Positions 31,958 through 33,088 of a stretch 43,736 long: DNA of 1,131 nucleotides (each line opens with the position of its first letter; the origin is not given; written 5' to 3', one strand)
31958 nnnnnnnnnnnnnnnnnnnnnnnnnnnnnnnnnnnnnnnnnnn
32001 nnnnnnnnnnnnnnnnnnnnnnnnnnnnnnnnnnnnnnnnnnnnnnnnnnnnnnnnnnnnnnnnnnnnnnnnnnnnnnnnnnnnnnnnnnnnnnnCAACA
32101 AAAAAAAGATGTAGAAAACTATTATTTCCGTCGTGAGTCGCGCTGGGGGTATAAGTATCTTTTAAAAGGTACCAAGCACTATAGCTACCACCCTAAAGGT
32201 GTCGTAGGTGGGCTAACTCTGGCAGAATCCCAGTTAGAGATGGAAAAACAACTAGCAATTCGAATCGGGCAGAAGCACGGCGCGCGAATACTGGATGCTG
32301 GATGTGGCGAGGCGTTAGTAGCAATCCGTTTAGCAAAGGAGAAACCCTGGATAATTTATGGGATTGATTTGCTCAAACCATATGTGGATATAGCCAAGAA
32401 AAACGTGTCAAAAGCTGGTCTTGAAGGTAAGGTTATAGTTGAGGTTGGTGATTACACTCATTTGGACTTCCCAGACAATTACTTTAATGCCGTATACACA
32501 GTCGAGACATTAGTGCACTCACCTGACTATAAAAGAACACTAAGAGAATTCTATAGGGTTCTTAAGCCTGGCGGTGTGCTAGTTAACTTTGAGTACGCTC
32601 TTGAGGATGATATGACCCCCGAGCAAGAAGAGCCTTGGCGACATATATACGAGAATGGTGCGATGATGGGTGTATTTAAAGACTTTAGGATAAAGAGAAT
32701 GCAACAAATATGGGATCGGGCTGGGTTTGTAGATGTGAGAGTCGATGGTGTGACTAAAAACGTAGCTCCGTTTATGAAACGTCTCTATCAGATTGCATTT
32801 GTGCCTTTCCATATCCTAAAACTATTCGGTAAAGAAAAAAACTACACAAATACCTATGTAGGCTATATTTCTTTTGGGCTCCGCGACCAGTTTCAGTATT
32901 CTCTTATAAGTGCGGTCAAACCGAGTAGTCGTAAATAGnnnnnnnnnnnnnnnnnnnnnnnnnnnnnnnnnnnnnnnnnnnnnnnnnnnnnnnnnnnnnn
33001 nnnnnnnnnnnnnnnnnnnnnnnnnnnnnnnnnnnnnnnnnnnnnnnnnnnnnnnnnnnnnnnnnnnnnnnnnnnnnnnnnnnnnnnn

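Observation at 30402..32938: tRNA-Leu-adjacent methyltransferase / split lycopene-cyclase-domain / methyltransferase cassette with no carotenoid context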

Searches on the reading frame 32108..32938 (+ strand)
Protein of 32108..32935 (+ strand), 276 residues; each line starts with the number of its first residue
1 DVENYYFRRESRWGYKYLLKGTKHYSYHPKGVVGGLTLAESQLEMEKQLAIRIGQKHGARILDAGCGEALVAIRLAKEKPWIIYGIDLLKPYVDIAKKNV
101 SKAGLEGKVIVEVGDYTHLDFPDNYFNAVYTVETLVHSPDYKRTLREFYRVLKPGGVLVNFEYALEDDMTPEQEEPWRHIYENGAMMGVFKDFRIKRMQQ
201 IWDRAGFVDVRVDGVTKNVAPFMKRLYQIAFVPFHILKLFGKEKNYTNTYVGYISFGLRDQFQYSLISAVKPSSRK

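Call 4: search_protein_families(library=pfam, proteins=[window:32240-32938:+], max_evalue=1)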
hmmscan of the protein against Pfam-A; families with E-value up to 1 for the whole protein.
window:32240-32938:+ (232 aa): 18 families
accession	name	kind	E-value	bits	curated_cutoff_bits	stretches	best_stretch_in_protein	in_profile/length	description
PF08241.18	Methyltransf_11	-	3.3e-21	76.2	21.2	1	18-115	1-94/95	Methyltransferase domain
PF13649.12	Methyltransf_25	-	1.2e-20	74.4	27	1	17-112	1-97/97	Methyltransferase domain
PF13847.12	Methyltransf_31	-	5.4e-17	62.3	27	1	12-143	2-129/145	Methyltransferase domain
PF13489.12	Methyltransf_23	-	1.3e-14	54.7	27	1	11-166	20-162/164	Methyltransferase domain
PF01209.24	Ubie_methyltran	-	4.9e-13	49.4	20.1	1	8-120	42-155/233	ubiE/COQ5 methyltransferase family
PF08242.18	Methyltransf_12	-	1.4e-10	42.2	30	1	18-114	1-98/98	Methyltransferase domain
PF02353.26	CMAS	-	2.3e-08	34.1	27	1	10-132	59-181/273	Mycolic acid cyclopropane synthetase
PF06325.19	PrmA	-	0.00031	20.8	22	1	11-68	159-216/296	Ribosomal protein L11 methyltransferase (PrmA)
PF05175.20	MTS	-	0.00073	19.7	23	1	9-68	27-86/170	Methyltransferase small domain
PF01170.24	UPF0020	-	0.00083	19.5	22.3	1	30-85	70-125/197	RMKL-like, methyltransferase domain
PF01135.25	PCMT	-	0.0014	18.9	20.3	1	12-86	72-147/210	Protein-L-isoaspartate(D-aspartate) O-methyltransferase (PCMT)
PF05148.21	Methyltransf_8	-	0.0021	18.4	27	1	13-115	72-155/219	Hypothetical methyltransferase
PF20922.3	Anamorsin_N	-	0.0033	17.6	27.1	1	55-120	24-91/163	Anamorsin, N-terminal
PF07021.18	MetW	-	0.0052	16.9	21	1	12-109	12-103/193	Methionine biosynthesis protein MetW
PF08003.17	Methyltransf_9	-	0.0095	15.4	23.8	1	9-169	111-266/315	Protein of unknown function (DUF1698)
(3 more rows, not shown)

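Call 5: search_protein_families(library=ncbifam, proteins=[window:32240-32938:+], max_evalue=1)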
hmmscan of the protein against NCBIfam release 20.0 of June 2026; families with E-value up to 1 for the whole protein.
window:32240-32938:+ (232 aa): 62 families (the best 25 are shown)
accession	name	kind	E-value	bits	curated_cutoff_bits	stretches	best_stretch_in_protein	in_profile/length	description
TIGR01934.1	MenG_MenH_UbiE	subfamily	4.1e-15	55.7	158.35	1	6-120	32-145/223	ubiquinone/menaquinone biosynthesis methyltransferase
NF001243.0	PRK00216.1-4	equivalog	8.4e-15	54.7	235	1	9-119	43-154/237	demethylmenaquinone methyltransferase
NF047649.1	MTase_UXPK_star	exception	2e-14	53.3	460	1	13-137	77-202/283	methyltransferase/UXPK-star double selenoprotein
TIGR02752.1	MenG_heptapren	equivalog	2.2e-14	53.6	419.85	1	9-119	41-152/231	demethylmenaquinone methyltransferase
NF045667.1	MTase_DVU1556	equivalog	2.4e-14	53.3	155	1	9-132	18-135/213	DVU_1556 family methyltransferase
NF041536.1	ArsM_DUF2284_UU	exception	6e-14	51.2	575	1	12-127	75-191/459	arsenite methyltransferase/DUF2284 domain selenoprotein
NF052510.1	methyltran_MpqE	exception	2.2e-13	50.2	335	1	8-120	41-155/234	methyl-plastoquinone biosynthesis methyltransferase MpqE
NF041537.1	ArsM_AhpD_UU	exception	4.5e-13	48.7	510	1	12-169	75-228/345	arsenite methyltransferase/AhpD domain selenoprotein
NF001244.0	PRK00216.1-5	equivalog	7e-13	48.4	216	1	8-123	43-160/236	bifunctional demethylmenaquinone methyltransferase/2-methoxy-6-polyprenyl-1,4-benzoquinol methylase UbiE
NF043040.1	corrin_prot_MT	hypoth_equivalog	8.6e-12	44.9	180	1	5-115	34-146/216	corrinoid protein-associated methyltransferase CpaM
TIGR01983.1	UbiG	equivalog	2e-11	43.6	102.95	1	11-115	47-150/228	bifunctional 2-polyprenyl-6-hydroxyphenol methylase/3-demethylubiquinol 3-O-methyltransferase UbiG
NF008823.0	PRK11873.1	subfamily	3.2e-11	43.2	263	1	12-170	76-230/272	arsenite methyltransferase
TIGR02072.1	BioC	equivalog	4.1e-11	43.1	184.95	1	2-115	20-131/244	malonyl-ACP O-methyltransferase BioC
NF001241.0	PRK00216.1-2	equivalog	4.8e-11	42.7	327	1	8-142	46-167/231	demethylmenaquinone methyltransferase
TIGR02021.1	BchM-ChlM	equivalog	1.9e-10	40.6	158.9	1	8-98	47-135/218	magnesium protoporphyrin IX methyltransferase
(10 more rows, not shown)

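Call 20: search_solved_structures(query=window:32108-32935:+, max_evalue=0.00001)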
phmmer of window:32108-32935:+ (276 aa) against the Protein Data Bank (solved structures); distinct sequences matched with E-value up to 0.00001: 37.
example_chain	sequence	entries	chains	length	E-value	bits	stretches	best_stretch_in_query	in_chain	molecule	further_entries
6uv6_A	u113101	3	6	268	1e-19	74.4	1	21-228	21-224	D-glucose O-methyltransferase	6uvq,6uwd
3bus_A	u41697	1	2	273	1.2e-18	70.9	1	48-165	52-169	Methyltransferase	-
8zc8_A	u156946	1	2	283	1.2e-14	57.7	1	36-176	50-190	MitM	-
21zq_A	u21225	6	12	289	1.3e-14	57.7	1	36-175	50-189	MitM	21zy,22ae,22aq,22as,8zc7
5wp4_A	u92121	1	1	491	1.7e-14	57.3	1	38-225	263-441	Phosphoethanolamine N-methyltransferase 1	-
5gm1_A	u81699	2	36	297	1.8e-14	57.2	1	50-181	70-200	O-methylransferase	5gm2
4pne_A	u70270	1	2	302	3e-14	56.5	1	52-159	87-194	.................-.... protein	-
5wp5_A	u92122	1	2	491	1.1e-13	54.6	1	41-220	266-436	Phosphomethylethanolamine N-methyltransferase 2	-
6uak_A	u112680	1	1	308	3.9e-12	49.5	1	53-160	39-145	SAM dependent methyltransferase LahSB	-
7v6h_A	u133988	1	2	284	6.6e-11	45.5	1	53-160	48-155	Cyclopropane fatty-acyl-phospholipid synthase-like methyltransferase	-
3dlc_A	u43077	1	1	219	2.6e-10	43.5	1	54-157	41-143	Putative S-adenosyl-L-methionine-dependent Methyltransferase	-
3mgg_A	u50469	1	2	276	9.7e-10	41.7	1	36-161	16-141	Methyltransferase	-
4krh_A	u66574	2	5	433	2.6e-09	40.3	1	52-220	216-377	Phosphoethanolamine N-methyltransferase 2 | Phospholethanolamine N-methyltransferase 2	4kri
4qvg_A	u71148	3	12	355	5.4e-09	39.2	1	59-175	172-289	SibL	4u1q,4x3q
3t7r_A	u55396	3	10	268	5.8e-09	39.1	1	59-181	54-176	Putative methyltransferase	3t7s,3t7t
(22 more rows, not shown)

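Call 35: find_homologous_proteins(query=window:32108-32935:+, max_evalue=1e-10)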
Query window:32108-32935:+ (276 aa): 94 proteins with E <= 1e-10 among 1335 candidates.
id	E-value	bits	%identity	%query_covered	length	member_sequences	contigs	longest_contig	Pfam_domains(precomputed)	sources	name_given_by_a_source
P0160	1.2e-94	335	54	99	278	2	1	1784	PF13847.13,PF13489.13,PF02353.27,PF13649.13,PF01209.25,PF08241.19,PF08242.19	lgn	-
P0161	1.7e-93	331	54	98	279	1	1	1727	PF13847.13,PF13489.13,PF03848.21,PF02353.27,PF05175.21,PF13649.13,PF01135.26,PF01209.25,PF08241.19,PF08242.19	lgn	-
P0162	2.8e-92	327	54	99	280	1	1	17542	PF07021.19,PF13847.13,PF13489.13,PF02353.27,PF13649.13,PF01209.25,PF08241.19,PF08242.19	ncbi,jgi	jgi:ubiquinone/menaquinone biosynthesis C-methylase UbiE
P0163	4.3e-92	327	53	99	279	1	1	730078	PF13847.13,PF13489.13,PF02353.27,PF05175.21,PF13649.13,PF01209.25,PF08241.19,PF08242.19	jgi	jgi:ubiquinone/menaquinone biosynthesis C-methylase UbiE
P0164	1.3e-91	325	52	99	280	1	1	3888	PF07021.19,PF13847.13,PF13489.13,PF02353.27,PF13649.13,PF01135.26,PF13679.13,PF01209.25,PF08241.19,PF08242.19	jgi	jgi:ubiquinone/menaquinone biosynthesis C-methylase UbiE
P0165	1.2e-90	322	53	99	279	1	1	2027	PF07021.19,PF13847.13,PF13489.13,PF02353.27,PF05175.21,PF13649.13,PF01135.26,PF01209.25,PF08241.19,PF08242.19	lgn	-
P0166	2.6e-89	318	51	98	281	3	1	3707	PF07021.19,PF13847.13,PF13489.13,PF02353.27,PF05175.21,PF13649.13,PF01209.25,PF08241.19,PF08242.19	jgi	jgi:sterol 24-C-methyltransferase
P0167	2.1e-88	315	52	98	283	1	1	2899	PF07021.19,PF13847.13,PF13489.13,PF02353.27,PF13649.13,PF01209.25,PF08241.19,PF08242.19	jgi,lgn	-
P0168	1.0e-86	309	52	98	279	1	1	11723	PF13847.13,PF13489.13,PF02353.27,PF13649.13,PF01209.25,PF08241.19,PF08242.19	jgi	jgi:sterol 24-C-methyltransferase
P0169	2.7e-86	308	52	98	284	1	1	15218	PF07021.19,PF13847.13,PF13489.13,PF06325.20,PF03848.21,PF02353.27,PF13649.13,PF01209.25,PF08241.19,PF08242.19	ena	-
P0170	5.6e-85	303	50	98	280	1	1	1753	PF07021.19,PF13847.13,PF13489.13,PF02353.27,PF13649.13,PF01209.25,PF08241.19,PF08242.19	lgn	-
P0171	9.1e-85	303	50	99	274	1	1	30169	PF07021.19,PF13847.13,PF13489.13,PF02353.27,PF05175.21,PF13649.13,PF01209.25,PF08241.19,PF08242.19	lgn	-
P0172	1.0e-83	299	51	99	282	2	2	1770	PF07021.19,PF13847.13,PF13489.13,PF02353.27,PF13649.13,PF01209.25,PF08241.19,PF08242.19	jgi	jgi:sterol 24-C-methyltransferase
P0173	1.8e-83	298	52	97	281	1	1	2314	PF13847.13,PF13489.13,PF02353.27,PF13649.13,PF13679.13,PF01209.25,PF08241.19,PF08242.19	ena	-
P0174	2.0e-82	295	51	97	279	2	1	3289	PF13847.13,PF13489.13,PF02353.27,PF13649.13,PF01135.26,PF01209.25,PF08241.19,PF08242.19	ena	-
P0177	3.5e-76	274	46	99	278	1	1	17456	PF13847.13,PF13489.13,PF03848.21,PF02353.27,PF13649.13,PF01209.25,PF08241.19,PF08242.19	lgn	-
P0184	1.3e-57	214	40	97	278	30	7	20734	PF13847.13,PF13489.13,PF02353.27,PF13649.13,PF01209.25,PF08241.19,PF08242.19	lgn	-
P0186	2.0e-57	213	42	99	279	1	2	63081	PF07021.19,PF13847.13,PF13489.13,PF08003.18,PF02353.27,PF13649.13,PF01209.25,PF08241.19,PF08242.19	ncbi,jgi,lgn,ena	-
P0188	3.7e-56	209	40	99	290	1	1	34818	PF13847.13,PF13489.13,PF02353.27,PF13649.13,PF00891.25,PF13679.13,PF01209.25,PF08241.19,PF08242.19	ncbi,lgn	-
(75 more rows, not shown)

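Call 37: find_encoding_contigs(protein=P0163, flank=6000, max_places=2)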
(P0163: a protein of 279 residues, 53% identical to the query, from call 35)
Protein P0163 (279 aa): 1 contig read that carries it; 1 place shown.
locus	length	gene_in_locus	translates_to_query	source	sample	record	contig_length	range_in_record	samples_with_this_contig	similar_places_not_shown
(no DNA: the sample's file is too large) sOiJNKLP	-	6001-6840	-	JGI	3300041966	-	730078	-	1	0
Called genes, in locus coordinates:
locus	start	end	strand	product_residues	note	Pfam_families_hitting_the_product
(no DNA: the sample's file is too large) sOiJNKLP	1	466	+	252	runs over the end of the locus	-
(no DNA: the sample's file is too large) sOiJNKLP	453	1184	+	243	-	PF02616:SMC_ScpA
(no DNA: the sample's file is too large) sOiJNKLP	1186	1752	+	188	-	PF04079:SMC_ScpB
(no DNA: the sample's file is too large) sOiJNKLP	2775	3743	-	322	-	-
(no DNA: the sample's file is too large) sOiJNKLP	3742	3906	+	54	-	-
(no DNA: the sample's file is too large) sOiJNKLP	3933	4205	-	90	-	-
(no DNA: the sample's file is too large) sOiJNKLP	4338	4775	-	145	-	PF03724:META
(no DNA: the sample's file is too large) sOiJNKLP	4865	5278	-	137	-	PF08570:DUF1761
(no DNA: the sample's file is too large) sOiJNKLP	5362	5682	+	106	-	PF18916:Lycopene_cyc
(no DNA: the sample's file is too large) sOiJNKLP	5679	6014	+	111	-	-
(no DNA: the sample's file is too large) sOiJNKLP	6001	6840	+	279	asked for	PF02353:CMAS, PF01209:Ubie_methyltran, PF05175:MTS (weak), PF13489:Methyltransf_23, PF13847:Methyltransf_31, PF08241:Methyltransf_11, PF08242:Methyltransf_12, PF13649:Methyltransf_25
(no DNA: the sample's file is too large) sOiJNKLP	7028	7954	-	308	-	PF17773:UPF0176_N, PF00581:Rhodanese, PF12368:Rhodanese_C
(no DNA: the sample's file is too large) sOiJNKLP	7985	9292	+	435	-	PF01595:CNNM, PF00571:CBS, PF03471:CorC_HlyC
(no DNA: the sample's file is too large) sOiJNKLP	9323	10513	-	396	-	PF17785:PUA_3, PF10672:Methyltrans_SAM, PF03602:Cons_hypoth95, PF05175:MTS (faint), PF13847:Methyltransf_31 (weak)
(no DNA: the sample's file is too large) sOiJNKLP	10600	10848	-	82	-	-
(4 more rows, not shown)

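Call 38: find_encoding_contigs(protein=P0171, flank=6000, max_places=2)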
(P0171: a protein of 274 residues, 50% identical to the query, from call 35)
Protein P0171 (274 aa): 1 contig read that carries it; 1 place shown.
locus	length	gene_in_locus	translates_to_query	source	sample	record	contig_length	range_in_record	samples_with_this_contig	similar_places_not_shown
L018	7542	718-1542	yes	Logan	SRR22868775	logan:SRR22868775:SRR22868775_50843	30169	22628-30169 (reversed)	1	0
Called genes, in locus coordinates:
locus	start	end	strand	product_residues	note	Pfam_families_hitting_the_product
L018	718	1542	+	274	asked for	PF02353:CMAS, PF01209:Ubie_methyltran, PF13489:Methyltransf_23, PF05175:MTS (weak), PF13847:Methyltransf_31, PF08241:Methyltransf_11, PF08242:Methyltransf_12, PF13649:Methyltransf_25, +1 more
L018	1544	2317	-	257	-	-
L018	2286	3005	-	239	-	PF00702:Hydrolase, PF08282:Hydrolase_3 (faint), PF12710:HAD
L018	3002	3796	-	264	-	PF03372:Exo_endo_phos, PF14529:Exo_endo_phos_2 (faint)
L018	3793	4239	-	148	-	PF01668:SmpB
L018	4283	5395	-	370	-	-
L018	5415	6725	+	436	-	PF13439:Glyco_transf_4, PF13579:Glyco_trans_4_4, PF00534:Glycos_transf_1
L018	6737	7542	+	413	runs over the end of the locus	PF13439:Glyco_transf_4, PF13579:Glyco_trans_4_4, PF00534:Glycos_transf_1, PF13692:Glyco_trans_1_4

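Call 39: find_encoding_contigs(protein=P0186, flank=6000, max_places=2)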
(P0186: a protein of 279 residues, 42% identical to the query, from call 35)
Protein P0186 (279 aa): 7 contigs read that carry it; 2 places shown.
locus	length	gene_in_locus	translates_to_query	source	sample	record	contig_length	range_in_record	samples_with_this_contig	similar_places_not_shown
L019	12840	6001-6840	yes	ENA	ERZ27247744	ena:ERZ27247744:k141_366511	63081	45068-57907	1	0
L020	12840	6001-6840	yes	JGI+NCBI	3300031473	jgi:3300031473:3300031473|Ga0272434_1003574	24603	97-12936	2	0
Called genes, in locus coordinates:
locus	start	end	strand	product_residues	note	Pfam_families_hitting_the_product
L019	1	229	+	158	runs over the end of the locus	PF12802:MarR_2, PF01047:MarR (weak)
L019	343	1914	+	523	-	PF14224:DUF4331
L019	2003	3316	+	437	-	PF13371:TPR_9 (faint), PF14559:TPR_19 (faint), PF13424:TPR_12 (faint), PF13432:TPR_16 (faint), PF00515:TPR_1 (faint), PF07719:TPR_2 (faint), PF13181:TPR_8 (faint), PF13414:TPR_11 (faint)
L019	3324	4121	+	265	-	PF13795:HupE_UreJ_2, PF04955:HupE_UreJ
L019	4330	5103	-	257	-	-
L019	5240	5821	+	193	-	-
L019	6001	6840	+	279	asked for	PF02353:CMAS, PF01209:Ubie_methyltran, PF13489:Methyltransf_23, PF07021:MetW, PF13847:Methyltransf_31, PF08241:Methyltransf_11, PF08242:Methyltransf_12, PF13649:Methyltransf_25, +1 more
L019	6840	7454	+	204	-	PF00300:His_Phos_1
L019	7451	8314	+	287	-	PF00326:Peptidase_S9 (faint), PF01738:DLH (faint), PF08840:BAAT_C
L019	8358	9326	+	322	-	PF13302:Acetyltransf_3, PF13420:Acetyltransf_4 (faint), PF00583:Acetyltransf_1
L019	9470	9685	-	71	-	-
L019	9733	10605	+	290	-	PF08282:Hydrolase_3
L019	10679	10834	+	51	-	-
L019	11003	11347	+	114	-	PF00903:Glyoxalase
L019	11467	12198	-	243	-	-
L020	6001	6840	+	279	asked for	PF02353:CMAS, PF01209:Ubie_methyltran, PF13489:Methyltransf_23, PF07021:MetW, PF13847:Methyltransf_31, PF08241:Methyltransf_11, PF08242:Methyltransf_12, PF13649:Methyltransf_25, +1 more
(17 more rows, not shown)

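Call 40: find_encoding_contigs(protein=P0188, flank=6000, max_places=2)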
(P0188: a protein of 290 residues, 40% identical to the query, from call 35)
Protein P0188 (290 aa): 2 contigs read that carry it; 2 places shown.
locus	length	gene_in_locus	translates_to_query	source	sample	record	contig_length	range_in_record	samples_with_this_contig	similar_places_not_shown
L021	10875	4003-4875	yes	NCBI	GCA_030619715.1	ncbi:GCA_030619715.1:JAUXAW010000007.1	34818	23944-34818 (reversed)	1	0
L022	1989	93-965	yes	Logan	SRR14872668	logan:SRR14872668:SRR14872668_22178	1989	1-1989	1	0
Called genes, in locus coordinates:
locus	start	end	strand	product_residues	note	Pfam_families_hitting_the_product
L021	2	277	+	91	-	?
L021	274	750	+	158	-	PF02075:RuvC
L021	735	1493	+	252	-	PF18900:DUF5656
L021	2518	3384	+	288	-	PF13102:Phage_int_SAM_5 (weak), PF00589:Phage_integrase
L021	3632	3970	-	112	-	PF03194:LUC7 (weak)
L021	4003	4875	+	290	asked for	PF00891:Methyltransf_2, PF02353:CMAS, PF01209:Ubie_methyltran, PF13489:Methyltransf_23, PF13847:Methyltransf_31, PF08241:Methyltransf_11, PF08242:Methyltransf_12, PF13649:Methyltransf_25, +1 more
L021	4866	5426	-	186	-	-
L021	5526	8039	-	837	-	PF00521:DNA_topoisoIV, PF03989:DNA_gyraseA_C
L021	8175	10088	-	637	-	PF02518:HATPase_c, PF00204:DNA_gyraseB, PF01751:Toprim, PF00986:DNA_gyraseB_C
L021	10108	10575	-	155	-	PF04468:PSP1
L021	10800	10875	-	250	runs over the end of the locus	PF13177:DNA_pol3_delta2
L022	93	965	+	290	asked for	PF00891:Methyltransf_2, PF02353:CMAS, PF01209:Ubie_methyltran, PF13489:Methyltransf_23, PF13847:Methyltransf_31, PF08241:Methyltransf_11, PF08242:Methyltransf_12, PF13649:Methyltransf_25, +1 more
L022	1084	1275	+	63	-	-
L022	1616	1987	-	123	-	?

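Call 63: search_protein_families(library=ncbifam, proteins=[window:32108-32935:+], max_evalue=0.01)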
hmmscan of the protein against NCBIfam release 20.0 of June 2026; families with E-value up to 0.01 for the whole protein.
window:32108-32935:+ (276 aa): 46 families (the best 25 are shown)
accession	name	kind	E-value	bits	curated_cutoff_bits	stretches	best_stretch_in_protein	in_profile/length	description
TIGR01934.1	MenG_MenH_UbiE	subfamily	5.9e-15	55.2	158.35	1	49-164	31-145/223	ubiquinone/menaquinone biosynthesis methyltransferase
NF045667.1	MTase_DVU1556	equivalog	8.2e-15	54.8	155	1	34-174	6-133/213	DVU_1556 family methyltransferase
NF001243.0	PRK00216.1-4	equivalog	1e-14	54.4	235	1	51-163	41-154/237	demethylmenaquinone methyltransferase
TIGR02752.1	MenG_heptapren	equivalog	2.5e-14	53.3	419.85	1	51-163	39-152/231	demethylmenaquinone methyltransferase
NF047649.1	MTase_UXPK_star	exception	3e-14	52.7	460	1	57-181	77-202/283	methyltransferase/UXPK-star double selenoprotein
NF041536.1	ArsM_DUF2284_UU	exception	9e-14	50.6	575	1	56-170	75-190/459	arsenite methyltransferase/DUF2284 domain selenoprotein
NF052510.1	methyltran_MpqE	exception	2.8e-13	49.8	335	1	52-164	41-155/234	methyl-plastoquinone biosynthesis methyltransferase MpqE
NF041537.1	ArsM_AhpD_UU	exception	7.1e-13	48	510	1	56-212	75-227/345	arsenite methyltransferase/AhpD domain selenoprotein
NF001244.0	PRK00216.1-5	equivalog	9.3e-13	48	216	1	52-167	43-160/236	bifunctional demethylmenaquinone methyltransferase/2-methoxy-6-polyprenyl-1,4-benzoquinol methylase UbiE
TIGR02072.1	BioC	equivalog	1.7e-12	47.7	184.95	1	39-159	13-131/244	malonyl-ACP O-methyltransferase BioC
NF043040.1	corrin_prot_MT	hypoth_equivalog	5e-12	45.7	180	1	45-159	30-146/216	corrinoid protein-associated methyltransferase CpaM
TIGR01983.1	UbiG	equivalog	1.3e-11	44.2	102.95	1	48-159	40-150/228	bifunctional 2-polyprenyl-6-hydroxyphenol methylase/3-demethylubiquinol 3-O-methyltransferase UbiG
NF040703.1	cyclopro_CfaB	exception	1.7e-11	43.5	650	1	37-161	139-264/393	C17 cyclopropane fatty acid synthase CfaB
NF008823.0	PRK11873.1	subfamily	5.1e-11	42.6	263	1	56-214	76-230/272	arsenite methyltransferase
NF001241.0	PRK00216.1-2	equivalog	5.7e-11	42.5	327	1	50-186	44-167/231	demethylmenaquinone methyltransferase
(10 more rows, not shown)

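Call 75: predict_structure(alignment_id=A3)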
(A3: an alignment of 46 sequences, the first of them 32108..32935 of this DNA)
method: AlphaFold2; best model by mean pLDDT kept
length: 276 residues; sequences in the alignment: 46
mean_pLDDT: 95.9   pTM: 0.92
mean pLDDT of the five models: 95.9, 95.6, 95.2, 95.2, 94.7
residues with pLDDT >= 90: 258; 70-90: 16; 50-70: 2; < 50: 0
segments of 3 or more residues with pLDDT < 50: none
pLDDT, mean of each block of 10 residues (from residue 1): 91 90 92 85 96 96 98 97 98 97 98 97 98 96 98 98 98 97 96 98 98 97 95 98 96 97 98 83
secondary structure, 60 per line:
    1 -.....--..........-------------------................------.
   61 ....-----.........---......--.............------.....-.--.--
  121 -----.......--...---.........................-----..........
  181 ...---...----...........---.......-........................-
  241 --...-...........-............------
elements in order: H2-6 H9-18 H38-53 E60-64 H70-78 E82-87 H90-102 E109-113 E126-132 H141-151 E152-165 H171-183 H195-204 E208-214 H216-239 H247-257 E262-270
